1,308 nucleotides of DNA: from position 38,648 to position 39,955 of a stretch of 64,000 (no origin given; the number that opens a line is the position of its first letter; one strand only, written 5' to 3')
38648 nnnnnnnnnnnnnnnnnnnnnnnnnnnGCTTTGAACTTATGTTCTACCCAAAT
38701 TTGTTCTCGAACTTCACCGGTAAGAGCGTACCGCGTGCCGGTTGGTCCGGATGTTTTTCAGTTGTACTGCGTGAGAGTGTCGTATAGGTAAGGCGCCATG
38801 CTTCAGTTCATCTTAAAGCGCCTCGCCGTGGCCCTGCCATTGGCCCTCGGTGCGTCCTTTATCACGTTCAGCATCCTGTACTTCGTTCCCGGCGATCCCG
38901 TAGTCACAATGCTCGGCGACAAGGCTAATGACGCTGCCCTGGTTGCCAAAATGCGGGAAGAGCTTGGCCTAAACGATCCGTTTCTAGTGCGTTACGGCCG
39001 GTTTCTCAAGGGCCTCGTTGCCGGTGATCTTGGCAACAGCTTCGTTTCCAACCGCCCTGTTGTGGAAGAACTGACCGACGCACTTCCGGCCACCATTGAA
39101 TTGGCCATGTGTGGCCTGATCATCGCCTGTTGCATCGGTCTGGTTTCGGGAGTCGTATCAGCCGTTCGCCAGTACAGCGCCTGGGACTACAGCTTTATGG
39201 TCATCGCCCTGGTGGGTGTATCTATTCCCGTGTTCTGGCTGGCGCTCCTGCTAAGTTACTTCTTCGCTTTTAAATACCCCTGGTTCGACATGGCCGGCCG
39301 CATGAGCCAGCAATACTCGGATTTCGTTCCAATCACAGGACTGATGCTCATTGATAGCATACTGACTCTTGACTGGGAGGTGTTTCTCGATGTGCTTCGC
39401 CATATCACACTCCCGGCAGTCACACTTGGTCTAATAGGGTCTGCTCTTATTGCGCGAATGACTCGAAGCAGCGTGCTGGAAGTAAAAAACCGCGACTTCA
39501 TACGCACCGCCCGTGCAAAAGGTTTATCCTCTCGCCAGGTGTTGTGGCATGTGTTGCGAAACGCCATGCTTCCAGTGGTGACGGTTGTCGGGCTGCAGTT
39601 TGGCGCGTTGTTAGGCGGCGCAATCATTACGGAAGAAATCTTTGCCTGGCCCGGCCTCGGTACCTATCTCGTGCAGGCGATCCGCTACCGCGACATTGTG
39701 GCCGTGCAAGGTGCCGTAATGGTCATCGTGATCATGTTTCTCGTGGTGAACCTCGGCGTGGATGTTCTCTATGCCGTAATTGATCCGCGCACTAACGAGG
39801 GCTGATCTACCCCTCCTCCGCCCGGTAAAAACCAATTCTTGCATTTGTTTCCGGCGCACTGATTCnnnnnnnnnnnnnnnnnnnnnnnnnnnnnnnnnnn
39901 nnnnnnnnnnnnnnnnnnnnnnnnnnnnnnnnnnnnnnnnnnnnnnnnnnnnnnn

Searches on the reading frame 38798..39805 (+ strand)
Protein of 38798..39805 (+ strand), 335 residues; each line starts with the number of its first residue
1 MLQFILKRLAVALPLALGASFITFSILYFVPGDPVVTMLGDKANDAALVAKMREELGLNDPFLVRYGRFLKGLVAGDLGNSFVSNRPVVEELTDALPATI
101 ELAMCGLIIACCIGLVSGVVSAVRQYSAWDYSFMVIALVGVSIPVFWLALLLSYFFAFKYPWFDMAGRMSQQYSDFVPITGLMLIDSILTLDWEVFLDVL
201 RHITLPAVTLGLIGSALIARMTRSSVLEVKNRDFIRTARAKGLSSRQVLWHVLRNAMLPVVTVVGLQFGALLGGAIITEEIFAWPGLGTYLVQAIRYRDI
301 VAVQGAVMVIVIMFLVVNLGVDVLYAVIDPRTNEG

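Call 13: search_protein_families(library=pfam, proteins=[window:38798-39805:+], max_evalue=0.00001)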
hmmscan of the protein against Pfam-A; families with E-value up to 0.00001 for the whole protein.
window:38798-39805:+ (335 aa): 2 families
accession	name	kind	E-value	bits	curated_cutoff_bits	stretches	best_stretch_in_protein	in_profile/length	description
PF00528.27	BPD_transp_1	-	5.6e-41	140.7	26.4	1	114-332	1-182/184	Binding-protein-dependent transport system inner membrane component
PF19300.4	BPD_transp_1_N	-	4.6e-15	56.2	23.8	1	1-103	1-114/114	Binding-prot-dependent transport system membrane comp, N-term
